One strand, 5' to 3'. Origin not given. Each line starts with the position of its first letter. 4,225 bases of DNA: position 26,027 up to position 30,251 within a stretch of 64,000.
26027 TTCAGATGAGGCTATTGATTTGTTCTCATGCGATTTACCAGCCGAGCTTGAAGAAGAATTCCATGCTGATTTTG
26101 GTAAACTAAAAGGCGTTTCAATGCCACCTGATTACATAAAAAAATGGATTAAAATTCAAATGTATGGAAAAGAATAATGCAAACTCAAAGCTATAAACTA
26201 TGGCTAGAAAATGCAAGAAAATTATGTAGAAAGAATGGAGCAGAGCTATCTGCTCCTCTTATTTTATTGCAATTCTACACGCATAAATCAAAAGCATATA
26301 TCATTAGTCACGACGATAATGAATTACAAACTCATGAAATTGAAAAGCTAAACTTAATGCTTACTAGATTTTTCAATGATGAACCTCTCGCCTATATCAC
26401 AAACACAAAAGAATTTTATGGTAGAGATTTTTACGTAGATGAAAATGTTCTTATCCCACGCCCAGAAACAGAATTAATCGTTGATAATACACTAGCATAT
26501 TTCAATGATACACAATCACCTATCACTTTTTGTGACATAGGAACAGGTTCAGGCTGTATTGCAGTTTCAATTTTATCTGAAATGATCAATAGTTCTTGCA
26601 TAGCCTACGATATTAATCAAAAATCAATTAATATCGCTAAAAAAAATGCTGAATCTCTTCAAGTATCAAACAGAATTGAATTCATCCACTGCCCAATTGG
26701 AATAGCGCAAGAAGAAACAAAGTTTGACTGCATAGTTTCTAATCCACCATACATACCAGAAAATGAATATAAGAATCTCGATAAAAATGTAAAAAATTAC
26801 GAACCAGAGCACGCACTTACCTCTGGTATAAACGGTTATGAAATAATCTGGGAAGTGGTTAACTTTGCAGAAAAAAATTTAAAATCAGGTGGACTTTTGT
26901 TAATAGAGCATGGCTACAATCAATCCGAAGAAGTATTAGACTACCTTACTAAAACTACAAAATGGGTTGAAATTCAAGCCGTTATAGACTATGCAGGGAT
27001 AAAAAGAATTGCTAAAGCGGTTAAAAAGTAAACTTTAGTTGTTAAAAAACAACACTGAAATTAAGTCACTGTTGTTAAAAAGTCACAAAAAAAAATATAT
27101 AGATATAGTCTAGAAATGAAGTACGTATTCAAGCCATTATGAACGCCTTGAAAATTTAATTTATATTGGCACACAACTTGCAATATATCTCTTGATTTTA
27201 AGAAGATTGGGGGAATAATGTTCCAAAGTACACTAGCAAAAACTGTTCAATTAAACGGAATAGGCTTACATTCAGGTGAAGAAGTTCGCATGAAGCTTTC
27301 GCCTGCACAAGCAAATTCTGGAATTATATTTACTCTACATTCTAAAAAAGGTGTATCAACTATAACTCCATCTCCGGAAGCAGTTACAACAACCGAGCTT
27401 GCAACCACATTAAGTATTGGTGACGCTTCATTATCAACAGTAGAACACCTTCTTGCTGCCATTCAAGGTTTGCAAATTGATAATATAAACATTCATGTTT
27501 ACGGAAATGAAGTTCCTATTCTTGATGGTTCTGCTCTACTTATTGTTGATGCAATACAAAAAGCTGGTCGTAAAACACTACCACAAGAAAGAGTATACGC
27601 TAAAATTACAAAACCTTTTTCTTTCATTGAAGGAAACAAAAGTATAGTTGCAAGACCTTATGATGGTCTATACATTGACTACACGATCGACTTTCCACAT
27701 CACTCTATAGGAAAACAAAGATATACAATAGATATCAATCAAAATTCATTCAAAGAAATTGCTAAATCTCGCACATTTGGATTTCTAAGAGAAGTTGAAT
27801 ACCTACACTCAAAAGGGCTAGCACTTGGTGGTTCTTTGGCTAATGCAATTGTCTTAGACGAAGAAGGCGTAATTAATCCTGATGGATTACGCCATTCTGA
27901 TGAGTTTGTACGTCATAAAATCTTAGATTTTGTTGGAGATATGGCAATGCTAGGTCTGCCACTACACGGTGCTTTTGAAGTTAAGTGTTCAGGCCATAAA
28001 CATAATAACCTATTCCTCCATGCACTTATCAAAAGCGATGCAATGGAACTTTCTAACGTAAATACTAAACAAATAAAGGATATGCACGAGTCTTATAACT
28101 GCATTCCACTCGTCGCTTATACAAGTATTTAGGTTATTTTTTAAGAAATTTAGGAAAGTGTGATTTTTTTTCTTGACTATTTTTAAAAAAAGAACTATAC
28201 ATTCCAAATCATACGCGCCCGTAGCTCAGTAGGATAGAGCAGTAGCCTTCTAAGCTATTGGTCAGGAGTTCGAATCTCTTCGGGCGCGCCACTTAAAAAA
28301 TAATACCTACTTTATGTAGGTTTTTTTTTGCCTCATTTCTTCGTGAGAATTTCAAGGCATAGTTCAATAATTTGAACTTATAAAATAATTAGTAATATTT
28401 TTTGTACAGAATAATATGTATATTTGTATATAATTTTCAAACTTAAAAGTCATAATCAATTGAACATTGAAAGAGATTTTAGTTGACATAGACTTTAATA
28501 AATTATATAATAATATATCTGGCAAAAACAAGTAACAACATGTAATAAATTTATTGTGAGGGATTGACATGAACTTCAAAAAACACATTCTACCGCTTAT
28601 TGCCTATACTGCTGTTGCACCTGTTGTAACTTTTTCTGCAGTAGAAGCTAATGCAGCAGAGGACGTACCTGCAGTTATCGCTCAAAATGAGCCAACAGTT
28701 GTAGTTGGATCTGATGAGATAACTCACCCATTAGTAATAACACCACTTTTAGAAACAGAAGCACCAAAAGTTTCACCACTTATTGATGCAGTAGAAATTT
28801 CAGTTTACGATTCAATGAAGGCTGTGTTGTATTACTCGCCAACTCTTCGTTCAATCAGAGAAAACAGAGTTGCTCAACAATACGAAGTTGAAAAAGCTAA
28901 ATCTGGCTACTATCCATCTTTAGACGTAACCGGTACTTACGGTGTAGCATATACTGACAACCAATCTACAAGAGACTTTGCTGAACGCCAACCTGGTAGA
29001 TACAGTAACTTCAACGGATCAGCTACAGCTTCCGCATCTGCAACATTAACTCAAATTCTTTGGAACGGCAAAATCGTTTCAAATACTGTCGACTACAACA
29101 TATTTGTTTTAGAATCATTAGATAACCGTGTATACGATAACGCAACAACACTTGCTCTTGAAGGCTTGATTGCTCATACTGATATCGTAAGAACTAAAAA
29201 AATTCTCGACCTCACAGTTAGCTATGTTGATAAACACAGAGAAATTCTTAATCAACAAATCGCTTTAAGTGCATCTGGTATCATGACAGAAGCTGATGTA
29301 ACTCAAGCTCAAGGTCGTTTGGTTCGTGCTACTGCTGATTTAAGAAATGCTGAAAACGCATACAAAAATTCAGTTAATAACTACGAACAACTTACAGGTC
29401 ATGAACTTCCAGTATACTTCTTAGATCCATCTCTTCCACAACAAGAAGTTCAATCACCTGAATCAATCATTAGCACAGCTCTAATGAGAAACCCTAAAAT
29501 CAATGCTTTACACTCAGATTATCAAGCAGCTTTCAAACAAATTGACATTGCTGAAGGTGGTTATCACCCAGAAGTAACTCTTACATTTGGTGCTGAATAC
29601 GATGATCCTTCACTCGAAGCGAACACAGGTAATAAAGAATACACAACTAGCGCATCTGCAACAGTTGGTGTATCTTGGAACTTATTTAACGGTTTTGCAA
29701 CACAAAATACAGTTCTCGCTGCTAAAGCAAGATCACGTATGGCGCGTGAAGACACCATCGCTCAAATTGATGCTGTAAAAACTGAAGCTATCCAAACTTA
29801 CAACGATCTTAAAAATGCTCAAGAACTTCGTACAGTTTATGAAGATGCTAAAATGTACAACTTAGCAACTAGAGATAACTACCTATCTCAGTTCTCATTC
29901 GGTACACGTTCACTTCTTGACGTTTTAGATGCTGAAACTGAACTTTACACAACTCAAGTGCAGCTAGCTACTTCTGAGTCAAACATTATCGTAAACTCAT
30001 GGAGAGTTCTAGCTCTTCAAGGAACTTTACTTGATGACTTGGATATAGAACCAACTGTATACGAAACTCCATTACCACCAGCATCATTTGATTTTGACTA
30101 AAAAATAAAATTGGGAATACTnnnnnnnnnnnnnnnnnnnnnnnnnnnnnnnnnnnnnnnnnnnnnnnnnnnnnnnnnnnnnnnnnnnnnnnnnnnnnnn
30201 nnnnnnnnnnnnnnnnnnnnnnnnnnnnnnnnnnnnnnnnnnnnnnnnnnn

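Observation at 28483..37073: Lap/Dvh-like type I secretion adhesin-release locus lacking both LapD and the adhesin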

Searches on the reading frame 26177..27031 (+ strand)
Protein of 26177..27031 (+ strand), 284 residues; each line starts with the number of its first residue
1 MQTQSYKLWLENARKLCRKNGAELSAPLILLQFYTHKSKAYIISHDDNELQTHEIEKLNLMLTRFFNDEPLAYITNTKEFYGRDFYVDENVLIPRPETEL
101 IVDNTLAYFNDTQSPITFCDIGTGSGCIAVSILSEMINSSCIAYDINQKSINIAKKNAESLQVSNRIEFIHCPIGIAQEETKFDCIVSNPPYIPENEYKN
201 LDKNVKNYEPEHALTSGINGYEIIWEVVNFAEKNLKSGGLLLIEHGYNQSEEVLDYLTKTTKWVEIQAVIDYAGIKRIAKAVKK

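Call 4: search_protein_families(library=pfam, proteins=[window:26177-27031:+], max_evalue=0.01)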
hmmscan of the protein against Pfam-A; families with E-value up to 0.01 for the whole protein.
window:26177-27031:+ (284 aa): 18 families
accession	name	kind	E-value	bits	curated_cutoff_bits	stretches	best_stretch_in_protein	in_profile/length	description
PF05175.20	MTS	-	1.2e-13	51.5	23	1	118-195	35-111/170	Methyltransferase small domain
PF13847.12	Methyltransf_31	-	2.7e-12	47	27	1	116-251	5-117/145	Methyltransferase domain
PF06325.19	PrmA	-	6.6e-09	36.1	22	1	116-189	163-233/296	Ribosomal protein L11 methyltransferase (PrmA)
PF01170.24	UPF0020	-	7.9e-09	35.9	22.3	1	140-192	78-131/197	RMKL-like, methyltransferase domain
PF07669.17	Eco57I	-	3.6e-08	34.1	25.3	1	51-208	11-105/171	Eco57I restriction-modification methylase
PF17827.6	PrmC_N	-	5.3e-08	33.7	23.4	1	9-75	2-70/71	PrmC N-terminal domain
PF13649.12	Methyltransf_25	-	9e-08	33.2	27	1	119-200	2-84/97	Methyltransferase domain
PF12847.13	Methyltransf_18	-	1.1e-07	32.5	27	1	116-186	16-86/151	Methyltransferase domain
PF13489.12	Methyltransf_23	-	2.4e-06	27.8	27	1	100-189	8-88/164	Methyltransferase domain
PF09445.16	Methyltransf_15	-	4.5e-06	26.8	22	1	121-208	7-101/165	RNA cap guanine-N2 methyltransferase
PF03602.21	Cons_hypoth95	-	2.4e-05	24.5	24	1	109-204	33-135/182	Conserved hypothetical protein 95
PF08242.18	Methyltransf_12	-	3.6e-05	24.8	30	1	120-189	2-72/98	Methyltransferase domain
PF08241.18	Methyltransf_11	-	3.8e-05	24.7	21.2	1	120-189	2-67/95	Methyltransferase domain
PF13679.12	Methyltransf_32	-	0.00047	20.6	27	1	101-180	12-99/143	Methyltransferase domain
PF05971.18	Methyltransf_10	-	0.00073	19.4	23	1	115-195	103-190/299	RNA methyltransferase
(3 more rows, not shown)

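Call 5: search_protein_families(library=ncbifam, proteins=[window:26177-27031:+], max_evalue=0.01)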
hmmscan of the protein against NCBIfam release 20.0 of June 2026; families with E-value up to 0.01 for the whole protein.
window:26177-27031:+ (284 aa): 36 families (the best 25 are shown)
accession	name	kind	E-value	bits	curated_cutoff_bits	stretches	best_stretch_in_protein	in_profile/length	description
TIGR03534.1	RF_mod_PrmC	equivalog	3.4e-76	256.1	199.1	1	29-279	4-252/253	peptide chain release factor N(5)-glutamine methyltransferase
TIGR00536.1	hemK_fam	subfamily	1e-71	241.4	115.5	1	5-282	5-281/286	HemK family protein methyltransferase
NF002421.0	PRK01544.1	equivalog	2e-48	165.4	567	2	117-256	141-280/524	bifunctional peptide chain release factor N(5)-glutamine methyltransferase PrmC/tRNA (guanosine(46)-N7)-methyltransferase TrmB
TIGR03533.1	L3_gln_methyl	equivalog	6.5e-44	150.4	229.7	1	47-267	53-273/284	50S ribosomal protein L3 N(5)-glutamine methyltransferase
TIGR03704.1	PrmC_rel_meth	equivalog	6.7e-25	88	248.8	1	53-260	25-231/251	putative protein N(5)-glutamine methyltransferase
NF011529.0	PRK14968.1-3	equivalog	6.2e-21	74.7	162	1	84-261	9-173/198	putative methyltransferase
NF011530.0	PRK14968.1-4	equivalog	5e-15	55.4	243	1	89-243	17-155/202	putative methyltransferase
NF011527.0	PRK14968.1-1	equivalog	3.4e-12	46.5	242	1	88-258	11-165/192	putative methyltransferase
TIGR00537.1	hemK_rel_arch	hypoth_equivalog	5.4e-12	45.8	87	1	118-268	23-164/179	HemK2/MTQ2 family protein methyltransferase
NF011528.0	PRK14968.1-2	equivalog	1.2e-08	34.7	171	1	79-200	8-125/205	putative methyltransferase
TIGR00406.1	prmA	equivalog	4.4e-07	29.6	183.15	1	117-189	162-232/288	50S ribosomal protein L11 methyltransferase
TIGR02469.1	CbiT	equivalog_domain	1e-06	29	78.3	1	117-171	22-75/124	precorrin-6Y C5,15-methyltransferase (decarboxylating) subunit CbiT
NF047853.1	tRm6a37MtseTrmN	equivalog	1.2e-06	28.5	350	1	118-195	47-127/244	tRNA(1)(Val) (adenine(37)-N(6))-methyltransferase TrmN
TIGR02072.1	BioC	equivalog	3.9e-06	26.9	184.95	1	110-189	28-104/244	malonyl-ACP O-methyltransferase BioC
TIGR02021.1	BchM-ChlM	equivalog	4.6e-06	26.2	158.9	1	99-188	38-124/218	magnesium protoporphyrin IX methyltransferase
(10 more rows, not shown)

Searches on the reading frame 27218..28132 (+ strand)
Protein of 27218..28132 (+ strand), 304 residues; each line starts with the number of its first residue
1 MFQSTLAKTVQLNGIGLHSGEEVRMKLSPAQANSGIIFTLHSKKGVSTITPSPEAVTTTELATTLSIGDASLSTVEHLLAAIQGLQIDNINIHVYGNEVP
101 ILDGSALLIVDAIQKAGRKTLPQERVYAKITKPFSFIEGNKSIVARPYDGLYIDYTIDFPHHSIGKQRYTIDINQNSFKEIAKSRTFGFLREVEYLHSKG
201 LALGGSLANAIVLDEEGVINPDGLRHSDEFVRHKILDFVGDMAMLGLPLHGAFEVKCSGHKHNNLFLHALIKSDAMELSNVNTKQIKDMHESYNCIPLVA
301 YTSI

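Call 4: search_protein_families(library=pfam, proteins=[window:27218-28132:+], max_evalue=0.01)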
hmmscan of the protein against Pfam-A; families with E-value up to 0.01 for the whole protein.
window:27218-28132:+ (304 aa): 1 family
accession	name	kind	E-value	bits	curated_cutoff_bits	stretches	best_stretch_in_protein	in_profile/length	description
PF03331.19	LpxC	-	5.7e-98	328.1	27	1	3-271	1-267/268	UDP-3-O-acyl N-acetylglycosamine deacetylase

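Call 5: search_protein_families(library=ncbifam, proteins=[window:27218-28132:+], max_evalue=0.01)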
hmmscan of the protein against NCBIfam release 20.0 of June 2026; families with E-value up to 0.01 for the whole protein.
window:27218-28132:+ (304 aa): 3 families
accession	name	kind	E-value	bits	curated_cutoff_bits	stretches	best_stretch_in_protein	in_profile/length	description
TIGR00325.1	lpxC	equivalog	5e-86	288.7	187.25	1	2-274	2-275/297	UDP-3-O-acyl-N-acetylglucosamine deacetylase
NF009667.0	PRK13188.1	equivalog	5.2e-66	223.2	465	1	3-279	5-307/464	bifunctional UDP-3-O-[3-hydroxymyristoyl] N-acetylglucosamine deacetylase/3-hydroxyacyl-ACP dehydratase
NF009666.0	PRK13187.1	equivalog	1.3e-39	136.2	423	1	3-279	11-300/305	UDP-3-O-acyl N-acetylglycosamine deacetylase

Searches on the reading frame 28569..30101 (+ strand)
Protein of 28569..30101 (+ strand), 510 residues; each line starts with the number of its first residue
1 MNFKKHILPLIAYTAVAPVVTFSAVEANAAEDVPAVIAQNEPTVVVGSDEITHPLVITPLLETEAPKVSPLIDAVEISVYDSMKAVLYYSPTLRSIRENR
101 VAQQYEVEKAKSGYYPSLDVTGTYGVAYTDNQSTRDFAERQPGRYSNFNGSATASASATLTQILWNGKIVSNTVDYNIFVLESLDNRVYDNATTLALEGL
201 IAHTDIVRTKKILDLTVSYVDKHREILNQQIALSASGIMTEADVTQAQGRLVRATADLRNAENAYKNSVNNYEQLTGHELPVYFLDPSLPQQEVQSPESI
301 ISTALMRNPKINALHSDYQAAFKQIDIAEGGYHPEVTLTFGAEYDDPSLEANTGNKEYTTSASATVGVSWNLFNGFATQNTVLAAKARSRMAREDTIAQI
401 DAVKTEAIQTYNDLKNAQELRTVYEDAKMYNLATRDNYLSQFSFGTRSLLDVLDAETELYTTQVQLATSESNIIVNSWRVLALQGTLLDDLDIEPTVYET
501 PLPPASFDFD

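Call 4: search_protein_families(library=pfam, proteins=[window:28569-30101:+], max_evalue=0.01)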
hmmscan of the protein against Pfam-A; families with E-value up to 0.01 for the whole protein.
window:28569-30101:+ (510 aa): 1 family
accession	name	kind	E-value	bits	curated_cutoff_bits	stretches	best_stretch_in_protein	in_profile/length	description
PF02321.23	OEP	-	1.3e-47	162.4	22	2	298-475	2-177/187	Outer membrane efflux protein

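Call 5: search_protein_families(library=ncbifam, proteins=[window:28569-30101:+], max_evalue=0.01)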
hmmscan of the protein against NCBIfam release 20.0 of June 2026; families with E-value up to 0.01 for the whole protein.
window:28569-30101:+ (510 aa): 5 families
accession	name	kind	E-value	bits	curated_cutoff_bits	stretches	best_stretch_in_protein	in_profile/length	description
TIGR01844.1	type_I_sec_TolC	subfamily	8.7e-60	202.9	225.15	1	86-489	12-402/414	TolC family outer membrane protein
NF007002.0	PRK09465.1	equivalog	1.1e-19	70.3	495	1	89-489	36-428/460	outer membrane channel protein TolC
TIGR01845.1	outer_NodT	subfamily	1.4e-16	60.4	210.05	1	206-471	178-444/460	efflux transporter outer membrane subunit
NF007390.0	PRK09915.1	equivalog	1.3e-05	24.1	597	1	288-479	281-470/488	MdtP family multidrug efflux transporter outer membrane subunit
NF008524.1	PRK11459.1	equivalog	0.0016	17.3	650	1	220-403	216-392/478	multidrug resistance outer membrane protein MdtQ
